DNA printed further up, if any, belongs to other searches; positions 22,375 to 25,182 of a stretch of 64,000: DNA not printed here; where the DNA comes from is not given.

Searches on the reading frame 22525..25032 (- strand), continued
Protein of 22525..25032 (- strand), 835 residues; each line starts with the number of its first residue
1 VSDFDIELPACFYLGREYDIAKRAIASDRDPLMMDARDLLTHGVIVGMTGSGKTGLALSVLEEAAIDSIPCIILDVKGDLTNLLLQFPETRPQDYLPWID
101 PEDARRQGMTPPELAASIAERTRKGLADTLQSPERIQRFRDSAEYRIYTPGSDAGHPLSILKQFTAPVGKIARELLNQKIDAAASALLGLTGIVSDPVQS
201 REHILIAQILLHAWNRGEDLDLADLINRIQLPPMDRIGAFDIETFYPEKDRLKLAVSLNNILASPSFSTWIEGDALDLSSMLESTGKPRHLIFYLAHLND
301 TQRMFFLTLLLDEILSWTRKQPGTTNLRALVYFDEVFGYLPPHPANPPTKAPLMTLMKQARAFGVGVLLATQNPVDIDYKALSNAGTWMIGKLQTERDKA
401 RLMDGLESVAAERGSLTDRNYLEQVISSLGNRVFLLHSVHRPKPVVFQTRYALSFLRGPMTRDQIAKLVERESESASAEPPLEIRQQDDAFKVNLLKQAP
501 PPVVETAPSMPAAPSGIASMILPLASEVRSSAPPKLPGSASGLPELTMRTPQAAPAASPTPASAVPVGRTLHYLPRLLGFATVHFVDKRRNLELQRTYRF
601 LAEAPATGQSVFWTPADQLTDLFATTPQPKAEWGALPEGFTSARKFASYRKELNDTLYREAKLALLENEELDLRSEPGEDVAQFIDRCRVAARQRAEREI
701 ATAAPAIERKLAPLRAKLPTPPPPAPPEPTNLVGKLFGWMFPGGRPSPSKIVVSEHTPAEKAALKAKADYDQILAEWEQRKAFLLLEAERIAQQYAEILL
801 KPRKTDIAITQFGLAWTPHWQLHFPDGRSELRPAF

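Call 51: fold_search(model_id=the predicted structure, library=pdb)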
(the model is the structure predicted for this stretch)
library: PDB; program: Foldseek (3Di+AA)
matches with E <= 10: 694; with E <= 0.001: 119
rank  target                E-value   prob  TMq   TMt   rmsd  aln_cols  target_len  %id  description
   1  9x1m_A                4.2e-11  1.00  0.29  0.39  11.1       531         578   14  The cryo-EM structure of HerA-NurA complex with AMPPNP and dsDNA from Thermococcus kodakarensis (released 2026-02-04)
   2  7wrw_A                5.1e-11  1.00  0.32  0.44  10.4       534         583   15  Structure of Deinococcus radiodurans HerA (released 2023-02-01)
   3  7es4                  7.4e-11  1.00  0.33  0.68   5.7       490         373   14  the crystral structure of DndH-C-domain (released 2022-05-11)
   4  8wj3_N                2.1e-10  1.00  0.32  0.47  16.6       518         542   15  Cryo-EM structure of a bacterial protein (released 2024-09-11)
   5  4d2i_B                2.7e-10  1.00  0.29  0.49   7.7       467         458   13  Crystal structure of the HerA hexameric DNA translocase from Sulfolobus solfataricus bound to AMP-PNP (released 2014-12-03)
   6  8wiv_O                3.3e-10  1.00  0.30  0.36  18.4       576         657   15  Cryo-EM structure of a bacterial protein (released 2024-09-11)
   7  7wrx_B                5.6e-10  1.00  0.31  0.42  10.0       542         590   16  Structure of Deinococcus radiodurans HerA-ADP complex (released 2023-02-01)
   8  7wrw_B                5.9e-10  1.00  0.31  0.42  11.0       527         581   16  Structure of Deinococcus radiodurans HerA (released 2023-02-01)
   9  9x1l_A                6.2e-10  1.00  0.28  0.39  15.3       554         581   13  The cryo-EM structure of HerA-NurA complex with AMPPNP from Thermococcus kodakarensis (released 2026-02-04)
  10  8wj3_D                6.5e-10  1.00  0.31  0.48   8.8       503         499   17  Cryo-EM structure of a bacterial protein (released 2024-09-11)
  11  7wrx_A                8.0e-10  1.00  0.31  0.42  11.3       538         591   16  Structure of Deinococcus radiodurans HerA-ADP complex (released 2023-02-01)
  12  7wrx_E                1.0e-09  1.00  0.33  0.44  10.2       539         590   16  Structure of Deinococcus radiodurans HerA-ADP complex (released 2023-02-01)
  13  7wrx_C                1.2e-09  1.00  0.31  0.42   9.8       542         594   15  Structure of Deinococcus radiodurans HerA-ADP complex (released 2023-02-01)
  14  8wld_L                1.3e-09  1.00  0.29  0.35  18.7       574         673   15  Cryo-EM structure of SIR2/HerA antiphage complex (released 2024-09-11)
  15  8wld_D                1.5e-09  1.00  0.30  0.36  18.5       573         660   16  Cryo-EM structure of SIR2/HerA antiphage complex (released 2024-09-11)
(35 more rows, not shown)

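Call 54: find_related_loci(query=A4, collection=metagenome_contigs, flank=6000)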
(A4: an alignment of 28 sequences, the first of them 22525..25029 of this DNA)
Query A4 (834 aa) in metagenome_contigs; peptide patterns used: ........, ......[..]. (x = any residue, [..] = any of these).
600 stretches matched a pattern (row limit reached: there are more); 536 encode a relative of the query (tblastn E <= 1e-3); the best 80 are kept; 80 distinct loci.
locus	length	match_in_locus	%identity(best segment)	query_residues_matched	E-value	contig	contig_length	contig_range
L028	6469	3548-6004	48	3-834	0e+0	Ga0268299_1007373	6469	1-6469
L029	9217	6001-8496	42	3-831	0e+0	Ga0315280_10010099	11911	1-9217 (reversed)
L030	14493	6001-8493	42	3-831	0e+0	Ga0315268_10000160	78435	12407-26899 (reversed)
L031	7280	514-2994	43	9-830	0e+0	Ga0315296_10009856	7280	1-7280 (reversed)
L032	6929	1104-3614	44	5-828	0e+0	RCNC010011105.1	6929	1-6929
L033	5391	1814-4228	42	3-825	0e+0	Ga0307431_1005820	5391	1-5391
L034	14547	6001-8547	43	3-834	0e+0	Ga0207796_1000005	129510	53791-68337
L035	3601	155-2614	44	9-823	0e+0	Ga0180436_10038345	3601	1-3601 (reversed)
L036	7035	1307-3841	43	5-831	0e+0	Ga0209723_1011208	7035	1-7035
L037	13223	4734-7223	43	5-825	0e+0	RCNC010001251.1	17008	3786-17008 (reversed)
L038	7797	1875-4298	42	9-818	0e+0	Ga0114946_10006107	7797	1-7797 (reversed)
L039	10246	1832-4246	40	4-820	0e+0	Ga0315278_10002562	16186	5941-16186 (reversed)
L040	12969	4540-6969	41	4-828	0e+0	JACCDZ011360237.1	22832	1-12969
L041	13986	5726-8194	43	4-834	0e+0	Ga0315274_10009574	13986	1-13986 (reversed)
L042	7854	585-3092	41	5-826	0e+0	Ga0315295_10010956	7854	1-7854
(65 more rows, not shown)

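Call 57: search_protein_families(library=pfam, alignment_id=A4, max_evalue=0.1)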
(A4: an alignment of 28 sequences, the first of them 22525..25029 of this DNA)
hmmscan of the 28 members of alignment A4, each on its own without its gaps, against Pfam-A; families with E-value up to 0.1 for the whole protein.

A. member 1, window:22525-25029:- (834 aa): 4 families
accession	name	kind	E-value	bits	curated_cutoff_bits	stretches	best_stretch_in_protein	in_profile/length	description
PF05872.18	HerA_C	-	1.8e-08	33.9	22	2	31-82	13-64/502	Helicase HerA-like C-terminal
PF01935.23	DUF87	-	3.3e-05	24.5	23.2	1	30-83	13-68/220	Helicase HerA, central domain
PF10412.15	TrwB_AAD_bind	-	0.0017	17.8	20.5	1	40-81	16-57/387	Type IV secretion-system coupling protein DNA-binding domain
PF01580.24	FtsK_SpoIIIE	-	0.041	13.8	24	0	28-54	28-54/221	FtsK/SpoIIIE family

B. families by the number of members that match (of 28 scanned): 17 families
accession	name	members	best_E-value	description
PF05872.18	HerA_C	28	9.2e-09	Helicase HerA-like C-terminal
PF01935.23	DUF87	28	1.2e-07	Helicase HerA, central domain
PF10412.15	TrwB_AAD_bind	28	1.2e-05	Type IV secretion-system coupling protein DNA-binding domain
PF01580.24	FtsK_SpoIIIE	23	0.00038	FtsK/SpoIIIE family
PF13401.12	AAA_22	17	0.0047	AAA domain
PF12773.13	DZR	14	0.00038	Double zinc ribbon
PF18912.6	DZR_2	13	0.00021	Double zinc ribbon domain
PF13240.11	Zn_Ribbon_1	12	3.2e-06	zinc-ribbon domain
PF13248.11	Zn_ribbon_3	3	0.0011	zinc-ribbon domain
PF01443.25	Viral_helicase1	3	0.0097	Viral superfamily 1 RNA helicase core domain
PF17032.10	Zn_ribbon_15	2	0.019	zinc-ribbon family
PF05707.18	Zot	2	0.079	Zonular occludens toxin (Zot)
PF24460.1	DUF7575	1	0.011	Domain of unknown function (DUF7575)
PF09297.16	Zn_ribbon_NUD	1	0.036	NADH pyrophosphatase zinc ribbon domain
PF01155.25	HypA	1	0.046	Hydrogenase/urease nickel incorporation, metallochaperone, hypA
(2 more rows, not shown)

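Call 81: find_encoding_contigs(protein=P0009, flank=7000, max_places=2)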
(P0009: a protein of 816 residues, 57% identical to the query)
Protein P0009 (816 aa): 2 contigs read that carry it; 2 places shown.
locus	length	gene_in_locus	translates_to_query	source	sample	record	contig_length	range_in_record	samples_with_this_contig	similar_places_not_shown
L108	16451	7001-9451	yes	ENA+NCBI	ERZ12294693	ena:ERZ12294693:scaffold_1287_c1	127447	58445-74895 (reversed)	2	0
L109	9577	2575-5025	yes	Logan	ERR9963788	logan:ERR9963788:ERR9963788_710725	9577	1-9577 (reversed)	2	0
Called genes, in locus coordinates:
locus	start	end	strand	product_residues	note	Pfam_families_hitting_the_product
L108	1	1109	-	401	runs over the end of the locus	PF00534:Glycos_transf_1 (weak), PF13692:Glyco_trans_1_4, PF13524:Glyco_trans_1_2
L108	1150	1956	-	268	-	PF02397:Bac_transf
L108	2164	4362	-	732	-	PF01656:CbiA (weak), PF10609:ParA (faint), PF13614:AAA_31 (weak)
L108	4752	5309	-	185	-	PF02357:NusG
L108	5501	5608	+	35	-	-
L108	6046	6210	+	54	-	-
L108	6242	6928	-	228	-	PF01975:SurE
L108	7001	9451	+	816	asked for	PF05872:HerA_C (faint)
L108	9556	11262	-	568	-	PF01794:Ferric_reduct, PF00970:FAD_binding_6, PF00175:NAD_binding_1, PF00111:Fer2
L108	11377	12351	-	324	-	PF00174:Oxidored_molyb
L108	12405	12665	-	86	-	-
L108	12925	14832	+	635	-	PF08448:PAS_4 (faint), PF01590:GAF (weak), PF00158:Sigma54_activat, PF14532:Sigma54_activ_2, PF07728:AAA_5, PF25601:AAA_lid_14, PF02954:HTH_8 (weak)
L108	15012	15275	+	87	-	-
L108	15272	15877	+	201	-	PF07638:Sigma70_ECF (faint), PF04542:Sigma70_r2, PF08281:Sigma70_r4_2, PF04545:Sigma70_r4 (weak)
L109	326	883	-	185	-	PF02357:NusG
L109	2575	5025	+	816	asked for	PF05872:HerA_C (faint)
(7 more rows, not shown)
